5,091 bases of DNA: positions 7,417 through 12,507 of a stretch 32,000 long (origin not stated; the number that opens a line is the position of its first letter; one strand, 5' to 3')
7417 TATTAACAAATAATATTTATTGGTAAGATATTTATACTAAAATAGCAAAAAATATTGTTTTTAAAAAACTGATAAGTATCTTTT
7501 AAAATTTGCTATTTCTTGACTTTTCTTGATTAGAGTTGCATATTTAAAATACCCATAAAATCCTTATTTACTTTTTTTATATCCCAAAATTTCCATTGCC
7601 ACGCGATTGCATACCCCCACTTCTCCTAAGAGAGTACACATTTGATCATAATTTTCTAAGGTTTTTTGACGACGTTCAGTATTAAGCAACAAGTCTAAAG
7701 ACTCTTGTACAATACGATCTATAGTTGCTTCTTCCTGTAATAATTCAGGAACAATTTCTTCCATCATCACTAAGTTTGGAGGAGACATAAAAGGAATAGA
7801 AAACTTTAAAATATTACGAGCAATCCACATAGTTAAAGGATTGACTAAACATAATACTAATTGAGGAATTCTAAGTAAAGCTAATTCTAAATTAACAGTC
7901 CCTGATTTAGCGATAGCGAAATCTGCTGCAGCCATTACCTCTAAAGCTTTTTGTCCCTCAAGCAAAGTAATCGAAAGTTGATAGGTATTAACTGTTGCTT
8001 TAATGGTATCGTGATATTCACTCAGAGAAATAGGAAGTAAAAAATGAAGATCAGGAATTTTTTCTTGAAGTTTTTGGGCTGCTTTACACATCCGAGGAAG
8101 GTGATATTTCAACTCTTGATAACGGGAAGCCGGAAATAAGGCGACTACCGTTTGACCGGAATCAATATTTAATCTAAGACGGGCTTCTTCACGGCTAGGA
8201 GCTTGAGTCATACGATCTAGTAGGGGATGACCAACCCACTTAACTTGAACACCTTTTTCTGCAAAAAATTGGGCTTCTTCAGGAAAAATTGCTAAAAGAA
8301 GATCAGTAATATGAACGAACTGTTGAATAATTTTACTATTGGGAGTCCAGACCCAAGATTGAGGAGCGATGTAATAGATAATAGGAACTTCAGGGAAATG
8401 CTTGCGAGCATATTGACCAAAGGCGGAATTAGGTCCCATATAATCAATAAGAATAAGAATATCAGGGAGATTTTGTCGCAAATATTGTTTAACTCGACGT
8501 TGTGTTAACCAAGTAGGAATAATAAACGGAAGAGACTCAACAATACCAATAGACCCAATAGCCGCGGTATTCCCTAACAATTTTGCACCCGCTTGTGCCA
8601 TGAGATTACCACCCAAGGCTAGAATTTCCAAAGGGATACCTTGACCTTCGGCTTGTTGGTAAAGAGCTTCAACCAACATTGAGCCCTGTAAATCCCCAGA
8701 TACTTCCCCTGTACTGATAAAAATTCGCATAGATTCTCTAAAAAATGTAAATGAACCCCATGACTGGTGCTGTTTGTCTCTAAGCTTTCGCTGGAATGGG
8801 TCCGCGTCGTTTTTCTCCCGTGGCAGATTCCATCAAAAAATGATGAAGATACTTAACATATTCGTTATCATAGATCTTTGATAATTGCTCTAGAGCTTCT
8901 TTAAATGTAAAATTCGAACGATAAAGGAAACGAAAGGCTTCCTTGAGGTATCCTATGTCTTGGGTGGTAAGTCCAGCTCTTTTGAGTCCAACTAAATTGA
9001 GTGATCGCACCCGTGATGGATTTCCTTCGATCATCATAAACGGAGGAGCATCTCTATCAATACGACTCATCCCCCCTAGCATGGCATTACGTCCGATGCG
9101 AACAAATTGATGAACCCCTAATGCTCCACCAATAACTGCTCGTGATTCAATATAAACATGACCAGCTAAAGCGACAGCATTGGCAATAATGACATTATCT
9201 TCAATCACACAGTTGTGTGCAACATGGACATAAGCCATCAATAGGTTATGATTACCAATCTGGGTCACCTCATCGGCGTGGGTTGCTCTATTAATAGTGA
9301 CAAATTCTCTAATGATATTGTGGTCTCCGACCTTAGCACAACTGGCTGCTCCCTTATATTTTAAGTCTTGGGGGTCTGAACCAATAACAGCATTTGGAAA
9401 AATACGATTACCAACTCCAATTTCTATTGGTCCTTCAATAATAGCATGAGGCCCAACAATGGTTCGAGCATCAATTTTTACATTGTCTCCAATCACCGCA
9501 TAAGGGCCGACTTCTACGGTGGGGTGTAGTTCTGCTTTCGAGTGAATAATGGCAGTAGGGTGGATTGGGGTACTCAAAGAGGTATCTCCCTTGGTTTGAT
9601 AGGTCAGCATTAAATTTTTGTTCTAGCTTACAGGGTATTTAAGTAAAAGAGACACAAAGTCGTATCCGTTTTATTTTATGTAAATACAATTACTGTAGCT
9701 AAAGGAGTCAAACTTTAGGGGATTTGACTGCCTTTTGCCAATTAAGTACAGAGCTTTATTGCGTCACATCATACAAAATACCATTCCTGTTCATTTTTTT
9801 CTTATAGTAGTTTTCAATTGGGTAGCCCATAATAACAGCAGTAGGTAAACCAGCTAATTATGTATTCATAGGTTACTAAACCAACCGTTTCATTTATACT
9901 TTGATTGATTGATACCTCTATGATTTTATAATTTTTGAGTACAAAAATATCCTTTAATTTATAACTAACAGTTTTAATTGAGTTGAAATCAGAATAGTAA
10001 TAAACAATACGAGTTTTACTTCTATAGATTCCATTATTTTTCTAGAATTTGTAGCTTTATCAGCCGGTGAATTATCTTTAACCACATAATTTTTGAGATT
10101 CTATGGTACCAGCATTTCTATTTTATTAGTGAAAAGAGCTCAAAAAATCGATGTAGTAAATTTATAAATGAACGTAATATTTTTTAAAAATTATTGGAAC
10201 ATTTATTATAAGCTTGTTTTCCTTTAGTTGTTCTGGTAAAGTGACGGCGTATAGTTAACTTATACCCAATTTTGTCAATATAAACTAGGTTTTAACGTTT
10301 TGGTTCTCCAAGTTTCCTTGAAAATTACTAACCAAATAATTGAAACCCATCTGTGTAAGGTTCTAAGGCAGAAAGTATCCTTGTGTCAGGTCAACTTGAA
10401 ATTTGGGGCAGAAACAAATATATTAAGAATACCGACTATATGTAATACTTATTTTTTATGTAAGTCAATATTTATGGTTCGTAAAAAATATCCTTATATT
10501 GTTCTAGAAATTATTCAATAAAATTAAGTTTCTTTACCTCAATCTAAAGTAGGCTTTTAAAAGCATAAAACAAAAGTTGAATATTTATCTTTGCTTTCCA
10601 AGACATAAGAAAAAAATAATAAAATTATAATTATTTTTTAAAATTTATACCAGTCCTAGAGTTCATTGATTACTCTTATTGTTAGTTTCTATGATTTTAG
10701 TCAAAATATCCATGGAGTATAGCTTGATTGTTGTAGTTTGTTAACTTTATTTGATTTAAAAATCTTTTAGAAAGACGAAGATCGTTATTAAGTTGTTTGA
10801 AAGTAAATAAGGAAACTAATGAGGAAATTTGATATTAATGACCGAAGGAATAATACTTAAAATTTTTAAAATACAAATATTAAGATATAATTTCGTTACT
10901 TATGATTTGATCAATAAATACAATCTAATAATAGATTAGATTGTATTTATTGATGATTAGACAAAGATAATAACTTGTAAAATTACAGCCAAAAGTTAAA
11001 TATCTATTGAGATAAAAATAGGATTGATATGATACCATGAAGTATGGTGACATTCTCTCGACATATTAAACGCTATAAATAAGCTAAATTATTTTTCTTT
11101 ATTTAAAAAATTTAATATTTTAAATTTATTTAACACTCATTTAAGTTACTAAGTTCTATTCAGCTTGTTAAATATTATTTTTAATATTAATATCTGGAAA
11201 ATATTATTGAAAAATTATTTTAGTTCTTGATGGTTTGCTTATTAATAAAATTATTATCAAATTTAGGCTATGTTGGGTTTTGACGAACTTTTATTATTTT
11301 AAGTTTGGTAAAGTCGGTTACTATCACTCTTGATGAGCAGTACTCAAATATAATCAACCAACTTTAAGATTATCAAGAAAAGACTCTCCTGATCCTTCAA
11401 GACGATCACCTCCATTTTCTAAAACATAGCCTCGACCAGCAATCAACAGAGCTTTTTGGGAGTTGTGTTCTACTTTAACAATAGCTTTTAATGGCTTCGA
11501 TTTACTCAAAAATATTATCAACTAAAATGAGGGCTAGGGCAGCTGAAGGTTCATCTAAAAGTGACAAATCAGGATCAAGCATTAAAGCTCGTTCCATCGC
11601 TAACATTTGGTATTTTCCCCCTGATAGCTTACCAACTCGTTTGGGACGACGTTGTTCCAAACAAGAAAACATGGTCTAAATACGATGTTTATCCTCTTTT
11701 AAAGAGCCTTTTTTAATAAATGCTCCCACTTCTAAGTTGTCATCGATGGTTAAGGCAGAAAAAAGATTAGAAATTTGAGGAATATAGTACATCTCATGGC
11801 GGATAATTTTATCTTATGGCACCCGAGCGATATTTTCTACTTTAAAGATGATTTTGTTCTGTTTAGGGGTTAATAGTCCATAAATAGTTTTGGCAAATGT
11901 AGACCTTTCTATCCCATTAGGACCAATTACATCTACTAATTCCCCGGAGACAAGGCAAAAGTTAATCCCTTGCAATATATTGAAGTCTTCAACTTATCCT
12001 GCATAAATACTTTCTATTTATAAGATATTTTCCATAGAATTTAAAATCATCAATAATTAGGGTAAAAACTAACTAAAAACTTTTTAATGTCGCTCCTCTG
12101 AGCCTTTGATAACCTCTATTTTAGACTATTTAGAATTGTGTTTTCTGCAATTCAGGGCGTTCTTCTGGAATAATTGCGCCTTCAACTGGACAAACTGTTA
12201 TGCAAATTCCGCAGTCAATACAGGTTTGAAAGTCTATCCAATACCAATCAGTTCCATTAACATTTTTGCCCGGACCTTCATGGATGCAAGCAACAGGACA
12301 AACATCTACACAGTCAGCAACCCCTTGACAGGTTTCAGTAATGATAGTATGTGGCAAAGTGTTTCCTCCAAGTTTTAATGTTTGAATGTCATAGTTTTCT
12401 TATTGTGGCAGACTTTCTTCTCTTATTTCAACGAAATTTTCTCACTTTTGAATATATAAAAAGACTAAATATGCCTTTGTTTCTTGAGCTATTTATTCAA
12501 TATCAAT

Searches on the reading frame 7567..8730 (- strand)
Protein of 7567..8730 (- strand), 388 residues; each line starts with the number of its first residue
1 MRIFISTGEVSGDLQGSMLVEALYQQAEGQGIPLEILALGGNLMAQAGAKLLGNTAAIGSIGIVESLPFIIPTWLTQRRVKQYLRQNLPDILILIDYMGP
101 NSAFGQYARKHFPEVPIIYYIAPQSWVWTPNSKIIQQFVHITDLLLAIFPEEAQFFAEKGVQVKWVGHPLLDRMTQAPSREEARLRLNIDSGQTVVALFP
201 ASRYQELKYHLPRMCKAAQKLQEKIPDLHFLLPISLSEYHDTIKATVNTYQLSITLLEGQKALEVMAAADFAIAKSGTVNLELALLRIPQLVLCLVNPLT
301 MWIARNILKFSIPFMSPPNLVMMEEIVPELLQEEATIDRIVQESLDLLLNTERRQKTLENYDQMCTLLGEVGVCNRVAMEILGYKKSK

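Call 54: search_protein_families(library=pfam, proteins=[window:7567-8730:-], max_evalue=0.00001)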
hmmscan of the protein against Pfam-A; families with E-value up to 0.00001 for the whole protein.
window:7567-8730:- (388 aa): 2 families
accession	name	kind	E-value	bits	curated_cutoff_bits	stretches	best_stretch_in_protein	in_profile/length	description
PF02684.21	LpxB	-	8.7e-102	341.2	22.6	1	3-376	1-366/374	Lipid-A-disaccharide synthetase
PF02350.25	Epimerase_2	-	2.8e-07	30.1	30.6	1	140-293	121-284/347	UDP-N-acetylglucosamine 2-epimerase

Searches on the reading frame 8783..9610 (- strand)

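Call 54: search_protein_families(library=pfam, proteins=[window:8783-9610:-], max_evalue=0.00001)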
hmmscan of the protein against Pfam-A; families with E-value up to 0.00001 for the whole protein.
window:8783-9610:- (276 aa): 3 families
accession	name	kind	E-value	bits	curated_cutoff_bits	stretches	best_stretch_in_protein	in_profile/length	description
PF00132.30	Hexapep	-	1.8e-24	84.8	27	2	116-145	2-31/36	Bacterial transferase hexapeptide (six repeats)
PF13720.11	Acetyltransf_11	-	4.2e-22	78.8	24.5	1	187-265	1-80/82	Udp N-acetylglucosamine O-acyltransferase; Domain 2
PF25084.1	LbH_EIF2B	-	1.6e-06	28.5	54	0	105-172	17-87/105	EIF2B subunit epsilon LbH domain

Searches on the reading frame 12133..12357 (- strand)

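Call 9: search_protein_families(library=pfam, proteins=[window:12133-12357:-])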
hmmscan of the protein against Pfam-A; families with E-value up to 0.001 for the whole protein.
window:12133-12357:- (75 aa): 10 families
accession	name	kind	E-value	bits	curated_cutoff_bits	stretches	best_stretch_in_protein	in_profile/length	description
PF14697.11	Fer4_21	-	2.6e-08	34.3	35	1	43-62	38-57/59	4Fe-4S dicluster domain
PF12838.12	Fer4_7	-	2.8e-08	34.5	27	1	10-58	2-50/52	4Fe-4S dicluster domain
PF13237.11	Fer4_10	-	5.1e-08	33.2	25.5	1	40-62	3-28/53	4Fe-4S dicluster domain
PF12797.12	Fer4_2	-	1.4e-07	31.5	24.5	1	40-58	4-22/22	4Fe-4S binding domain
PF00037.32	Fer4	-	1.2e-06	28.5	21.1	1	40-59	2-21/24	4Fe-4S binding domain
PF12837.12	Fer4_6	-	3.1e-06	27.3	25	1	44-62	7-24/24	4Fe-4S binding domain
PF13187.11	Fer4_9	-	5.6e-06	26.7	27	1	10-60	2-50/52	4Fe-4S dicluster domain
PF13484.11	Fer4_16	-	8.6e-06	26.9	30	0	45-70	1-24/66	4Fe-4S double cluster binding domain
PF25160.1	LdpA_Fe-S-bd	-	0.00015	22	27.6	0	4-27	22-45/49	LdpA Fe-S cluster-binding domain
PF13183.11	Fer4_8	-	0.00026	21.9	27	0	44-58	3-17/68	4Fe-4S dicluster domain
